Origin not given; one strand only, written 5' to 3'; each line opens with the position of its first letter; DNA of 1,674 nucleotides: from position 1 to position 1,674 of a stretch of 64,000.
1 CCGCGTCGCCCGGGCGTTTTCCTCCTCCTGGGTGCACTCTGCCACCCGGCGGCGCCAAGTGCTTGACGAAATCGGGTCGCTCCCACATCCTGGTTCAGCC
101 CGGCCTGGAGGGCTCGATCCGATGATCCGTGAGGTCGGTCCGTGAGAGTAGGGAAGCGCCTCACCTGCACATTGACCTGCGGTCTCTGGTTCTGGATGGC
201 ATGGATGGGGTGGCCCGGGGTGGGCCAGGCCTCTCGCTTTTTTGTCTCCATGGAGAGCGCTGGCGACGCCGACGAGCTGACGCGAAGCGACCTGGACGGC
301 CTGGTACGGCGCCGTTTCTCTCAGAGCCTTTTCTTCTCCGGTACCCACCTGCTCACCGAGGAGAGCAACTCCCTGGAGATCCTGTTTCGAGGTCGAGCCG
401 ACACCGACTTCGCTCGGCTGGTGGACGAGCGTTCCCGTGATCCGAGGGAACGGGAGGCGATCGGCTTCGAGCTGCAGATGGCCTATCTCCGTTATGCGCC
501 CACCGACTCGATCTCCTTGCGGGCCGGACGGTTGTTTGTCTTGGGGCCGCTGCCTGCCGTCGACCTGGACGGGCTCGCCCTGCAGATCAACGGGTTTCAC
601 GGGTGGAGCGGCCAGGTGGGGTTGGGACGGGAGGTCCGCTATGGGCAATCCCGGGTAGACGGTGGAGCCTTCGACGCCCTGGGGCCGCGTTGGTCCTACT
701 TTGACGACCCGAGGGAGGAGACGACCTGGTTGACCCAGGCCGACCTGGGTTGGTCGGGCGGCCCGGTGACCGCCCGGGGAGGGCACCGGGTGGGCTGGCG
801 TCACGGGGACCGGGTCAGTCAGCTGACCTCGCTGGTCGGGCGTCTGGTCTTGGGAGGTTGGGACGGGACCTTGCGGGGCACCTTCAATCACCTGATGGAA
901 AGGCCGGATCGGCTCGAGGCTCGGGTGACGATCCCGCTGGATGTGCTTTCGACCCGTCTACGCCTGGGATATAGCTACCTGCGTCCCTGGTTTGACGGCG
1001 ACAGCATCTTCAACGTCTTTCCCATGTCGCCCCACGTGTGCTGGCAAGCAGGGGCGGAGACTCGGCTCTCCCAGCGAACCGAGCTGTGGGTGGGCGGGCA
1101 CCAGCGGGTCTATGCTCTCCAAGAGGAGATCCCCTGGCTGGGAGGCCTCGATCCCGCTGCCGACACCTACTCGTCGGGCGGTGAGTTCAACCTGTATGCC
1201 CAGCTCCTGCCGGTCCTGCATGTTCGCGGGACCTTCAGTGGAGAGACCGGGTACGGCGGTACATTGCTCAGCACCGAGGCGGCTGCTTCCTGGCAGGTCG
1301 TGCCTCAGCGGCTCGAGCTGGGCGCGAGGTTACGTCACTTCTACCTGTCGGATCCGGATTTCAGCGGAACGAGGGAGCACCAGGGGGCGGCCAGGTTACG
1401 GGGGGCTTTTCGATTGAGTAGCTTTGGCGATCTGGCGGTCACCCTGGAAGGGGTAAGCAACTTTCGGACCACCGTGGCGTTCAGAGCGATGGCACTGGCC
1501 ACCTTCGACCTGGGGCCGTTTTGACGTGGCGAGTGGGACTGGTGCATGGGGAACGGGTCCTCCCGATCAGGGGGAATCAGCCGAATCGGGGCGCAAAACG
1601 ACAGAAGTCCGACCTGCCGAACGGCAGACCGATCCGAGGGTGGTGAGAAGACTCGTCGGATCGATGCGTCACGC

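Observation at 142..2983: Possible porin-cytochrome pair: outer-membrane barrel-like ORF followed 2 nt later by a ~13-haem cytochrome c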

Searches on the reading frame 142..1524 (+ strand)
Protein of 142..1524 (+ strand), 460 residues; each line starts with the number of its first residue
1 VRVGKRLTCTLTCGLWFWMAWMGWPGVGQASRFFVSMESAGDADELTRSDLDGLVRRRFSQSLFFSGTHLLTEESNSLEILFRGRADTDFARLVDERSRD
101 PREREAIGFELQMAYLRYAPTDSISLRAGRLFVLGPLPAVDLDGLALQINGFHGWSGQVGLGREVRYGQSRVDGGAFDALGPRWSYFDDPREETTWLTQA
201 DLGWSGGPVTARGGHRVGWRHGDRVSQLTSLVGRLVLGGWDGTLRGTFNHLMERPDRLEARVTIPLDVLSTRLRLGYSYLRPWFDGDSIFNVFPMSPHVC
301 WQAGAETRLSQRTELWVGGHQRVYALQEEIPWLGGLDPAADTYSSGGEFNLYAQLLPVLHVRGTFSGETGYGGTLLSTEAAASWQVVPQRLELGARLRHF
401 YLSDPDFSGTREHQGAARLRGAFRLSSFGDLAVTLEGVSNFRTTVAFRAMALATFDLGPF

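Call 3: search_protein_families(library=pfam, proteins=[window:142-1524:+], max_evalue=0.1)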
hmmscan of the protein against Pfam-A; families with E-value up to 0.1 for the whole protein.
window:142-1524:+ (460 aa): 0 families

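Call 4: search_protein_families(library=ncbifam, proteins=[window:142-1524:+], max_evalue=0.1)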
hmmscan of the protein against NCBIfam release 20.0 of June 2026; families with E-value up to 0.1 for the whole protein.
window:142-1524:+ (460 aa): 0 families

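Call 5: find_homologous_proteins(query=window:142-1524:+)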
Query window:142-1524:+ (460 aa): 3 proteins with E <= 0.001 among 8000 candidates.
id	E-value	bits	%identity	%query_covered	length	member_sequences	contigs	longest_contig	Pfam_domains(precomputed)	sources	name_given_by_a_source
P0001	9.8e-296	999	100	95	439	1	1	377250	-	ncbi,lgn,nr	ncbi:MAG: hypothetical protein JW797_11130 [Bradymonadales bacterium]|nr:hypothetical protein [Brady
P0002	7.2e-77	277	36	99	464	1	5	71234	-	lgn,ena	-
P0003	4.0e-7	47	27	49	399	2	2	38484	-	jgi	jgi:hypothetical protein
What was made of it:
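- Checked: NCBI's start at 205 (439 aa, call 5) cuts it off.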

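Call 7: find_encoding_contigs(protein=P0002, flank=8000, max_places=3)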
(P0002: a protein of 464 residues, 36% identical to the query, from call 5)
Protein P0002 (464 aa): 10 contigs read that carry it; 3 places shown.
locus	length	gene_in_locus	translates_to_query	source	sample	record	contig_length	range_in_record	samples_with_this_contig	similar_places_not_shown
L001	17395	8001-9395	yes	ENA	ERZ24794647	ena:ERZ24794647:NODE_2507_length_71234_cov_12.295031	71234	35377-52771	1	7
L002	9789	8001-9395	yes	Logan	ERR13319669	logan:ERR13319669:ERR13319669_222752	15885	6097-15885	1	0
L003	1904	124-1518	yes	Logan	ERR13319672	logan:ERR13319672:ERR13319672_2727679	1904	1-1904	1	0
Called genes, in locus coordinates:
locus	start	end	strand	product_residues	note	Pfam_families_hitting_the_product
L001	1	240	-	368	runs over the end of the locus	PF08308:PEGA (weak)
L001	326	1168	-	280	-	-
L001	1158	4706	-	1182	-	-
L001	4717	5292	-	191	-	-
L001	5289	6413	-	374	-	-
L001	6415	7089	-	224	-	PF07963:N_methyl (weak)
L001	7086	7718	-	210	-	-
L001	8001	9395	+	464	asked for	-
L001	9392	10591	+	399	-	PF14522:Cytochrome_C7 (faint)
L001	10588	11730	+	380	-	-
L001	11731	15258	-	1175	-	PF09826:Beta_propel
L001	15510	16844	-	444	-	PF00072:Response_reg, PF01078:Mg_chelatase (faint), PF00158:Sigma54_activat, PF14532:Sigma54_activ_2, PF07724:AAA_2 (weak), PF07728:AAA_5 (weak), PF25601:AAA_lid_14, PF02954:HTH_8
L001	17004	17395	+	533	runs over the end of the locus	PF16697:Yop-YscD_cpl, PF00498:FHA, PF01590:GAF, PF13185:GAF_2, PF13492:GAF_3, PF00211:Guanylate_cyc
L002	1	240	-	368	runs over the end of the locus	PF08308:PEGA (weak)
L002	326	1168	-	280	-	-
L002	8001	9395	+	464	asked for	-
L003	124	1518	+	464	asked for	-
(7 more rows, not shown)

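Call 8: find_encoding_contigs(protein=P0003, flank=8000, max_places=3)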
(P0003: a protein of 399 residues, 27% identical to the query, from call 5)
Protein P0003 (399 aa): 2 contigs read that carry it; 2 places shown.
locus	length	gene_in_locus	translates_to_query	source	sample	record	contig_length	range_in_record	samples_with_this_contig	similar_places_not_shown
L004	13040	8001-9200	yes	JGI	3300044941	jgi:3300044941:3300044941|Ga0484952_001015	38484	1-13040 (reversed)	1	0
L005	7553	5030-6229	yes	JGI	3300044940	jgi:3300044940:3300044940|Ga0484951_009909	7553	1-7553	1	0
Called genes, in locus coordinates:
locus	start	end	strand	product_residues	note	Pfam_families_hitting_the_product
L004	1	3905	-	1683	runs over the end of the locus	PF05567:T4P_PilY1 (faint)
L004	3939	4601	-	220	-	PF14341:PilX_N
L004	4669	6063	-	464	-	PF07963:N_methyl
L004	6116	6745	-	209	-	-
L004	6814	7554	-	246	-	PF07963:N_methyl (weak)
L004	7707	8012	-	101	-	-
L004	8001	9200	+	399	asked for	-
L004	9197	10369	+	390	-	PF02085:Cytochrom_CIII (faint), PF22113:Mtrc-MtrF_II-IV_dom (faint), PF14522:Cytochrome_C7 (weak)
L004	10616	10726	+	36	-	-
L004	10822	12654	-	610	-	PF00871:Acetate_kinase, PF06130:PTAC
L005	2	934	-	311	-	?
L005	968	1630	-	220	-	PF14341:PilX_N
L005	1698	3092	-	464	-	PF07963:N_methyl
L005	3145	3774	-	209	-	-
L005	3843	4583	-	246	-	PF07963:N_methyl (weak)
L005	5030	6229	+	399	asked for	-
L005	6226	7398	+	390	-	PF02085:Cytochrom_CIII (faint), PF22113:Mtrc-MtrF_II-IV_dom (faint), PF14522:Cytochrome_C7 (weak)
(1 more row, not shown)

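Call 9: find_encoding_contigs(protein=P0001, flank=10000, max_places=2)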
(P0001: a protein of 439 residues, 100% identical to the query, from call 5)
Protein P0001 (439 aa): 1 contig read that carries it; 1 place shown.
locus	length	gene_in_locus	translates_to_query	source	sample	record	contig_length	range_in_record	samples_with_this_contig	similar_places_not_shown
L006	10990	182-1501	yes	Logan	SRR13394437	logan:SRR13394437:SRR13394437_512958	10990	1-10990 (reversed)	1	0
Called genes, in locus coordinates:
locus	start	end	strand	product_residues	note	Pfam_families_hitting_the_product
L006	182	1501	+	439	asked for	-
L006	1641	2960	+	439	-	PF14522:Cytochrome_C7 (weak)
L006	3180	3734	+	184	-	-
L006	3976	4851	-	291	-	-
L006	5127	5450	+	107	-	PF05488:PAAR_motif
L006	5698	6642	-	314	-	PF13489:Methyltransf_23, PF08241:Methyltransf_11, PF08242:Methyltransf_12, PF13649:Methyltransf_25 (faint), PF13847:Methyltransf_31 (faint)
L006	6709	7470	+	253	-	PF14520:HHH_5 (faint), PF12836:HHH_3, PF00633:HHH (weak)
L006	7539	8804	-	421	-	-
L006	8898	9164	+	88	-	PF09360:zf-CDGSH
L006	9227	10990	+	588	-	?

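Call 19: search_protein_representatives(alignment_id=A1)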
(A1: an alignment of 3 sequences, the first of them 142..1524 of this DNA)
Query: 3 sequences, 454 profile positions. Proteins with E-value up to 0.001 (for the whole library): 226; up to 1e-10: 82; up to 1e-30: 38. The best 150 are listed.
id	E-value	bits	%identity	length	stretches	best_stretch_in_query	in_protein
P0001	2.9e-227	771.4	-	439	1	14-454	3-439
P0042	1.7e-203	693.0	-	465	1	1-454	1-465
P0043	1.4e-113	396.6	-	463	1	31-453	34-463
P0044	2.6e-99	349.6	-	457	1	10-452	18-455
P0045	1.6e-82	294.2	-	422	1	28-451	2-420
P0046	3.9e-80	286.4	-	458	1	15-451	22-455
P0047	1.0e-65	238.8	-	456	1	17-443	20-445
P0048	8.5e-61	222.6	-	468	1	11-453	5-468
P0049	2.2e-56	208.1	-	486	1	22-451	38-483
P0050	9.1e-56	206.1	-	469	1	14-453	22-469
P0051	6.1e-54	200.0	-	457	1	15-453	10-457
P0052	1.3e-52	195.6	-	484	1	8-453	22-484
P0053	2.5e-52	194.7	-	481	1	16-453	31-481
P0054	3.5e-51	190.9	-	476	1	13-452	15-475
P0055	5.7e-51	190.2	-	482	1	16-453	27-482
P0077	1.4e-31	126.3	-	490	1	13-453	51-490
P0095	1.6e-18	83.3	-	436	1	13-440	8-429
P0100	2.2e-16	76.2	-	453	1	1-452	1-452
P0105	6.8e-14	68.0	-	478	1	42-452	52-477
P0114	2.8e-12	62.7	-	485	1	21-450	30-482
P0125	2.3e-10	56.4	-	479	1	13-452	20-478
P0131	7.3e-10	54.7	-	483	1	10-433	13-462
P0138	1.6e-09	53.6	-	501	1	5-451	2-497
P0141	4.4e-09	52.2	-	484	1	7-449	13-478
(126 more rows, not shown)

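Call 22: search_protein_families(library=pfam, alignment_id=A3, max_evalue=0.01)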
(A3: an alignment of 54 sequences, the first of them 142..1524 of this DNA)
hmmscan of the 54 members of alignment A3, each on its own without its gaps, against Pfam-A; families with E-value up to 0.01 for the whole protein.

A. member 1, window:142-1524:+ (460 aa): 0 families

B. families by the number of members that match (of 54 scanned): 2 families
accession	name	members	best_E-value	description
PF04453.20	LptD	1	0.0023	LPS transport system D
PF18646.6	DUF5632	1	0.0067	Family of unknown function (DUF5632)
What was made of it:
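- No Plug or TonB-receptor domain was found (calls 3, 22). ORF1 has no plug domain (calls 3, 22).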

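Call 27: find_related_loci(query=A4, collection=genome_contigs, flank=7000)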
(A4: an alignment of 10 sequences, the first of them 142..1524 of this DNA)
Query A4 (460 aa) in genome_contigs; peptide patterns used: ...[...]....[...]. (x = any residue, [..] = any of these).
328 stretches matched a pattern; 48 encode a relative of the query (tblastn E <= 1e-3); 48 distinct loci.
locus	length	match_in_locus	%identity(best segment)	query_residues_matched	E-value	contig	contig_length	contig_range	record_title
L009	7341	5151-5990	30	28-298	9e-18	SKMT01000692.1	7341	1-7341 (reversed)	MAG: Myxococcales bacterium isolate CSSed162cmA_256 CSSed16-2cmA-44841, whole genome shotgun sequence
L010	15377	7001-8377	27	7-455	6e-17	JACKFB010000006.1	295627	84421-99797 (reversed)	MAG: Deltaproteobacteria bacterium isolate HK-STAS-MYXO-49 HK-STAS-MYXO-49_6, whole genome shotgun sequence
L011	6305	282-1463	28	12-404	8e-17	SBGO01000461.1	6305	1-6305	MAG: Deltaproteobacteria bacterium isolate M1802 scaffold_2026_1, whole genome shotgun sequence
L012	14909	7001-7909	28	7-298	4e-16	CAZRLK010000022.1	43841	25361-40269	MAG TPA_asm: uncultured Bradymonadales bacterium isolate binchicken_co207_278 genome assembly, contig: NODE_520_length_4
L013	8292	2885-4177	26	32-457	1e-15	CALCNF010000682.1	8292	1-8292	MAG TPA_asm: uncultured proteobacterium isolate ERR599101_bin.47_CONCOCT_v1.1_MAG genome assembly, contig: ERZ841449.826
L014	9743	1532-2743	27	4-404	4e-15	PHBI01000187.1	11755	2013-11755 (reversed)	MAG: Deltaproteobacteria bacterium HGW-Deltaproteobacteria-14 08E140C01_z5_2013_Ig3399_v2_scaffold_3512, whole genome sh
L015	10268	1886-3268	26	5-455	3e-13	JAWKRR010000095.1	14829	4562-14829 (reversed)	MAG: Myxococcota bacterium isolate BC1.85 BC1.85.fa-95, whole genome shotgun sequence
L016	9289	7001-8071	25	25-355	6e-13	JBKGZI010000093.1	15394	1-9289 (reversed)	MAG: Persicimonas sp. isolate C5M10_1 NODE_1583_length_15394_cov_10.246757, whole genome shotgun sequence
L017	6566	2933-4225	25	28-457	1e-12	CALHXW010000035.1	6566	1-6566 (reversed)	MAG: uncultured bacterium isolate R4_Bin_Bin_91_sub_1 genome assembly, contig: c_000002020451, whole genome shotgun sequ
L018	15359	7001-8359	23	13-457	9e-12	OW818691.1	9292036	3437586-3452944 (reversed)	metagenome genome assembly, chromosome: 1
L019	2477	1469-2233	27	57-298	2e-11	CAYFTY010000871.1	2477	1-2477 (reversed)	MAG TPA_asm: uncultured Bradymonadales bacterium isolate ERP107533_co1_45 genome assembly, contig: NODE_63040_length_247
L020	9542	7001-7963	27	22-324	2e-11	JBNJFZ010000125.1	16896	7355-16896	MAG: Myxococcota bacterium isolate Y22_60dBSe2.bin.176 NODE_3711_length_16896_cov_19.419182, whole genome shotgun sequen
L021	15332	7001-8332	26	19-457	3e-11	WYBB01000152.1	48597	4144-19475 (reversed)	MAG: Deltaproteobacteria bacterium isolate PRO4 k127_367690, whole genome shotgun sequence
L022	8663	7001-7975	24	13-350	5e-11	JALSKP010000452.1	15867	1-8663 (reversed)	MAG: Myxococcales bacterium isolate 355-202_metabat1_scaf2bin.002 355-202_scaffold_2596_c1, whole genome shotgun sequenc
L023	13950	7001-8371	23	6-456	1e-10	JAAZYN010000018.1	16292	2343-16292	MAG: Myxococcales bacterium isolate bin59p NODE_18_length_16292_cov_4.133522, whole genome shotgun sequence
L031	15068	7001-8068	25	39-373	2e-9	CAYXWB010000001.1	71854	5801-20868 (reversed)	MAG TPA_asm: uncultured Bradymonadales bacterium isolate SRP220891_co3_74 genome assembly, contig: NODE_245_length_71854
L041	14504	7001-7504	31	279-459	3e-6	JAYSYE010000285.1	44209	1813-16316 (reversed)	MAG: Deltaproteobacteria bacterium isolate GFS_13369 GFS_13369_284, whole genome shotgun sequence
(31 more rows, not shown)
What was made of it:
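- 982..1020 (+): Most conserved motif of the barrel family, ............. (aa 281-293), in the loop between strands 13 and 14. The pattern FDx[DSA]SIFN[VLI]F retrieved the 48 genome loci (call 27).
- Tried and rejected: A 10-sequence sub-alignment worked (call 27).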
